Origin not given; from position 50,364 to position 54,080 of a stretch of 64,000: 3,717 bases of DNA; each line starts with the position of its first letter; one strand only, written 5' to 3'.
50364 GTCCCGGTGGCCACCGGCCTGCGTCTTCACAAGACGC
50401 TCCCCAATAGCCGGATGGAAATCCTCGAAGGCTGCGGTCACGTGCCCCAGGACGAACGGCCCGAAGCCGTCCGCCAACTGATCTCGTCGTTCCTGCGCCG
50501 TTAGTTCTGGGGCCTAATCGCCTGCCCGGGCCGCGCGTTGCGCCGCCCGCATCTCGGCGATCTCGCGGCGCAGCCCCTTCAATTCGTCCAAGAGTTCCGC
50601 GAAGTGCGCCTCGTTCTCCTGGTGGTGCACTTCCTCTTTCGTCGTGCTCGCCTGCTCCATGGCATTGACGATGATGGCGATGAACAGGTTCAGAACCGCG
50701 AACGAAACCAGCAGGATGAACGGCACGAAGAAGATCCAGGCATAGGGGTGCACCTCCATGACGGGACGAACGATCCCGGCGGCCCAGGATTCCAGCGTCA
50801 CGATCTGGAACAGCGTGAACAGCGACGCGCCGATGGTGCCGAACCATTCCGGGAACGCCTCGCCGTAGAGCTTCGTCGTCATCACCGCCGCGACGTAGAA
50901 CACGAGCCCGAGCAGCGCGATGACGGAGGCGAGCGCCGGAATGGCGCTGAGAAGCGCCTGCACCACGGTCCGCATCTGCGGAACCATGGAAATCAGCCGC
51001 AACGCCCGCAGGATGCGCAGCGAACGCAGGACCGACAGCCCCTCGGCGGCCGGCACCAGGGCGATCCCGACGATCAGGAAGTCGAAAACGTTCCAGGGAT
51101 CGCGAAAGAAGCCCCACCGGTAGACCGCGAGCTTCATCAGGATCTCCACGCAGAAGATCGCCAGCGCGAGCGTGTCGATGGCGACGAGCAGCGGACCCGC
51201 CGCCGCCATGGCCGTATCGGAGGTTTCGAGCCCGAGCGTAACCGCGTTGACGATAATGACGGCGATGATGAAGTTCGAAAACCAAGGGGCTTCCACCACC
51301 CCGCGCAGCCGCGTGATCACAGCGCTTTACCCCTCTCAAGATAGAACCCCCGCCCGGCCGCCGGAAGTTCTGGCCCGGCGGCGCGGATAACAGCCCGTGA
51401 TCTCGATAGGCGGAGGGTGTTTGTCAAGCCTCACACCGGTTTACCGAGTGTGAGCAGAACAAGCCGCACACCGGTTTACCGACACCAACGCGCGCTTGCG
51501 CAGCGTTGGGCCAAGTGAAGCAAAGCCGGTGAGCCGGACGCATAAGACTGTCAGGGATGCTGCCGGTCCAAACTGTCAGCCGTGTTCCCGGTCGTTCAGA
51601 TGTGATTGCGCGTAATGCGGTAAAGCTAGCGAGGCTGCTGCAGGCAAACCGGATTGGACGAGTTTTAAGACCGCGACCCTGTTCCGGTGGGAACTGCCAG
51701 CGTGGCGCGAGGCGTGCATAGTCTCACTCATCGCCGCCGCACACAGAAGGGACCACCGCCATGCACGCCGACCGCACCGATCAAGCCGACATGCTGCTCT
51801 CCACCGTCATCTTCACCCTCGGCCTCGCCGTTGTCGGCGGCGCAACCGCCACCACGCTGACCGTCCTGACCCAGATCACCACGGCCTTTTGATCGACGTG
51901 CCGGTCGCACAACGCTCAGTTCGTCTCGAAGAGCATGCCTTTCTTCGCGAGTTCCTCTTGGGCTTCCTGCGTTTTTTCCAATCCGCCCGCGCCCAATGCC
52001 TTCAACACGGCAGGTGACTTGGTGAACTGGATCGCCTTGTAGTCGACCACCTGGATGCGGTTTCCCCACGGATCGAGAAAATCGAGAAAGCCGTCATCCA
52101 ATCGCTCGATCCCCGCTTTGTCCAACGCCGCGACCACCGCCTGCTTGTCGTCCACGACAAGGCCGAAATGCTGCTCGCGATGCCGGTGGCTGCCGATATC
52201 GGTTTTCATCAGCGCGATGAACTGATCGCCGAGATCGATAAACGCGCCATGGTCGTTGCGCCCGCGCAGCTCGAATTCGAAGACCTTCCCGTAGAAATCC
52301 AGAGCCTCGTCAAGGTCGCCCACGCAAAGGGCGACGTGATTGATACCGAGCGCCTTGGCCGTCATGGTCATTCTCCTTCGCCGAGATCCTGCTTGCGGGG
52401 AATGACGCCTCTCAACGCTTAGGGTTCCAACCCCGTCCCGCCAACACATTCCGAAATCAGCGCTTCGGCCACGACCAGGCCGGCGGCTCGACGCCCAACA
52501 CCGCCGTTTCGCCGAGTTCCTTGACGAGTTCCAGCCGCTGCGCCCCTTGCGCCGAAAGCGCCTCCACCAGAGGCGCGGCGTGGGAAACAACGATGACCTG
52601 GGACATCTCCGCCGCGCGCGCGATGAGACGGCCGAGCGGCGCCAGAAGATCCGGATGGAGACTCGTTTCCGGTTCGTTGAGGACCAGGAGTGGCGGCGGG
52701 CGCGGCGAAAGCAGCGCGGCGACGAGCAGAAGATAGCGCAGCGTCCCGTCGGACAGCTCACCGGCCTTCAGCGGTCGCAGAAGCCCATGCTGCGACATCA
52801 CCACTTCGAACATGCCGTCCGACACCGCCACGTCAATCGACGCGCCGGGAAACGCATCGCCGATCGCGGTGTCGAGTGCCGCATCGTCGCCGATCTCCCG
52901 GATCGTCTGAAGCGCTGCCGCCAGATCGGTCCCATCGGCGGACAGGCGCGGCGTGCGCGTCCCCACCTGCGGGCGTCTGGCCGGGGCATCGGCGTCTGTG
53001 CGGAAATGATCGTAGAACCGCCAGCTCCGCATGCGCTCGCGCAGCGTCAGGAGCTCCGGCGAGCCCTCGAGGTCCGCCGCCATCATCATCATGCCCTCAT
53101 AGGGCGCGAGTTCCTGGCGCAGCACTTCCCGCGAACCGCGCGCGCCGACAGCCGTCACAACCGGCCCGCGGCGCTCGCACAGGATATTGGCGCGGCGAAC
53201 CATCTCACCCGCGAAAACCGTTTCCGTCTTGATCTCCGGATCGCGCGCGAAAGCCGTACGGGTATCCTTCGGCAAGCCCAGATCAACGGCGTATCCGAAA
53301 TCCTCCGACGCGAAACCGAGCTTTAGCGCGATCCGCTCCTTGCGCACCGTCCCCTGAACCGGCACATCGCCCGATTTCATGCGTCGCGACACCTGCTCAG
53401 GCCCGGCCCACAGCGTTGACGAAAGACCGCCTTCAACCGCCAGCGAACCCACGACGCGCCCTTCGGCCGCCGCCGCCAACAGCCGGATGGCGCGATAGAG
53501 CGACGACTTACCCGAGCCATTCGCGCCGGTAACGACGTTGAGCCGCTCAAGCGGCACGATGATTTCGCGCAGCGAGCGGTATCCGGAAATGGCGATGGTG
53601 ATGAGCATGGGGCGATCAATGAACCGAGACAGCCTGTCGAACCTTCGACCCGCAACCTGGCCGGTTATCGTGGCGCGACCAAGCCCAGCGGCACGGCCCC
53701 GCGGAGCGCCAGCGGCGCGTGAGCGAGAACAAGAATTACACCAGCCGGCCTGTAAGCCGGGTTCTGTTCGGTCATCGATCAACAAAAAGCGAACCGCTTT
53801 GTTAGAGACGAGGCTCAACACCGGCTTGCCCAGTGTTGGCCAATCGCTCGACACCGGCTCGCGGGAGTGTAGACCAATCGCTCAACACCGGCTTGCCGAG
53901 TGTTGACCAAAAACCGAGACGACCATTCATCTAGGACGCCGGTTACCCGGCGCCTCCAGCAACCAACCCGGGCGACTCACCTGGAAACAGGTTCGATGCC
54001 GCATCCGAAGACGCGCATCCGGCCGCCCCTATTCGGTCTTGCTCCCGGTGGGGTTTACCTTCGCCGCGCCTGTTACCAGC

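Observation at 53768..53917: RNase P RNA gene carries a 150-nt insertion of tandem hairpin repeats at the P2/P4 (P19-position) junction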

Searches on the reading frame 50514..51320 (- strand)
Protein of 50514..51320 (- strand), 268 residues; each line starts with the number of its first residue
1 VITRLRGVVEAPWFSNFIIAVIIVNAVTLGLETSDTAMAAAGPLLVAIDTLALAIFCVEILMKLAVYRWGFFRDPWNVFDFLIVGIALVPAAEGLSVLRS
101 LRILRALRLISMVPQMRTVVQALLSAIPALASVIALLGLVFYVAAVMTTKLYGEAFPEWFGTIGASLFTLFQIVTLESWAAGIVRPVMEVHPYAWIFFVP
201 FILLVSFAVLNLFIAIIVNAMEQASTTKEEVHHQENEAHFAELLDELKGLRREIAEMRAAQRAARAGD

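Call 12: search_protein_families(library=pfam, proteins=[window:50514-51320:-])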
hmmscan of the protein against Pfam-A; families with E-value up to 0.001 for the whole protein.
window:50514-51320:- (268 aa): 2 families
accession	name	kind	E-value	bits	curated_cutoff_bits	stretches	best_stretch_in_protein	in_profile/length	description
PF00520.37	Ion_trans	-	1.9e-43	148.9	25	1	12-226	2-238/241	Ion transport protein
PF08016.18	PKD_channel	-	2.6e-08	34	22.4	1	98-222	103-223/225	Polycystin cation channel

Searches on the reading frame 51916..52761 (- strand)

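Call 12: search_protein_families(library=pfam, proteins=[window:51916-52761:-])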
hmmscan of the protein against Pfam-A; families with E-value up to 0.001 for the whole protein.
window:51916-52761:- (281 aa): 3 families
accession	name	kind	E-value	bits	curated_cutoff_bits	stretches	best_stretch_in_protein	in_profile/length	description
PF00903.31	Glyoxalase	-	7.2e-13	49.4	20.6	1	139-237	1-120/121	Glyoxalase/Bleomycin resistance protein/Dioxygenase superfamily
PF13669.12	Glyoxalase_4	-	9.8e-05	23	27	1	141-222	1-95/109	Glyoxalase/Bleomycin resistance protein/Dioxygenase superfamily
PF18029.7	Glyoxalase_6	-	0.00015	22.8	23.6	1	144-239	3-106/106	Glyoxalase-like domain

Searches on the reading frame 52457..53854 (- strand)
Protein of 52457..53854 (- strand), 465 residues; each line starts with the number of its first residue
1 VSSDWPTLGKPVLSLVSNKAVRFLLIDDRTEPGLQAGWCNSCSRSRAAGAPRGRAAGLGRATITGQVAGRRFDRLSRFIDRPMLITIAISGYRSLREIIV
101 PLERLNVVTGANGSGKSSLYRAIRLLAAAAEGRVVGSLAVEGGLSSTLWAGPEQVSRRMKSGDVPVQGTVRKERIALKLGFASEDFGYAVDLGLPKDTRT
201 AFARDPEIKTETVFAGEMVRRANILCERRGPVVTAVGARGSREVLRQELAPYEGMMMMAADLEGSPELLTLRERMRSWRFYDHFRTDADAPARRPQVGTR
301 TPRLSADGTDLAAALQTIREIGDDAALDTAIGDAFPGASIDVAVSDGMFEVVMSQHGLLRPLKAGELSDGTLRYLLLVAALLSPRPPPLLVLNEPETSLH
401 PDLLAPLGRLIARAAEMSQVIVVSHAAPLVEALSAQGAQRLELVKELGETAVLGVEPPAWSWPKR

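Call 12: search_protein_families(library=pfam, proteins=[window:52457-53854:-])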
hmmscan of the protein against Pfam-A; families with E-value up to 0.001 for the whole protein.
window:52457-53854:- (465 aa): 6 families
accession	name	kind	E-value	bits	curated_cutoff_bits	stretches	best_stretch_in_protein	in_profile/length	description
PF13304.12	AAA_21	-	2.4e-32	113.6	27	2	272-426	159-299/304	AAA domain, putative AbiEii toxin, Type IV TA system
PF02463.25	SMC_N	-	6e-13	49.2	40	2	84-126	2-47/220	RecF/RecN/SMC N terminal domain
PF13175.12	AAA_15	-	7.2e-13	49.3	32.1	1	83-128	1-48/374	AAA ATPase domain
PF11398.14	DUF2813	-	3.8e-06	27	21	0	84-128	3-47/372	Protein of unknown function (DUF2813)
PF13476.12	AAA_23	-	2.2e-05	25.6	27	1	87-125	2-41/201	AAA domain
PF00005.33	ABC_tran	-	0.00019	22.4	25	0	106-134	14-42/137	ABC transporter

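Call 65: search_protein_families(library=padloc, proteins=[window:52457-53608:-], max_evalue=0.001)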
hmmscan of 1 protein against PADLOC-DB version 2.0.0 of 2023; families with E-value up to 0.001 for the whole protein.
window:52457-53608:- (383 aa): 73 families (the best 25 are shown)
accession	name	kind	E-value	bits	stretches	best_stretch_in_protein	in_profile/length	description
PDLC04177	HEC-01A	-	4e-48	162.4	1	18-355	23-347/393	-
PDLC04175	HEC-01A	-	2.1e-36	123.8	2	188-354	146-318/363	-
PDLC04178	HEC-01A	-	5.8e-32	109.2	1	4-373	11-356/399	-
PDLC02980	AriA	-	4.7e-28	97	2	197-344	168-299/304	-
PDLC04183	HEC-01A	-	2.8e-27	93.8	1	2-353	5-353/402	-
PDLC04182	HEC-01A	-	5.3e-27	92.8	1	4-354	6-357/406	-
PDLC04184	HEC-01A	-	2.6e-24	84.1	2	181-354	206-397/464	-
PDLC04135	mad3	-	1.7e-21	75.2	1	3-350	3-329/374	mads_3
PDLC04393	PDC-M07A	-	8.5e-20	69.1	2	262-354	265-359/435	-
PDLC03878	NsnB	-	3.8e-18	64.3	2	1-60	1-59/345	-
PDLC04180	HEC-01A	-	3.8e-18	63.8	2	284-366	254-339/382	-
PDLC04392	PDC-M07A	-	6.2e-18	63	2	1-56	1-56/432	-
PDLC04144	HEC-01B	-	8.2e-18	62.7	2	187-370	178-361/395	-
PDLC04176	HEC-01A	-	1.4e-17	62.1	1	4-354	5-327/371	-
PDLC04179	HEC-01A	-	5.1e-16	56.8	2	1-66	1-66/459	-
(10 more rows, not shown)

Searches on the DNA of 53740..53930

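Call 62: search_rna_families(source=window, start=53740, end=53930, threshold=evalue, max_evalue=10)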
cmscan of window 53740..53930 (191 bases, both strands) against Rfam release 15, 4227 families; matches with E-value up to 10: 2.
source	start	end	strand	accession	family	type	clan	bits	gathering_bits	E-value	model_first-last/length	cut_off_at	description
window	53813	53908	-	RF04260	mir-2005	Gene; miRNA;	-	13.8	61.4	7.1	1-93/93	no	mir-2005 microRNA precursor family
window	53743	53859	-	RF00010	RNaseP_bact_a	Gene; ribozyme;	CL00002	9.4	100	0.36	3-361/367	no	Bacterial RNase P class A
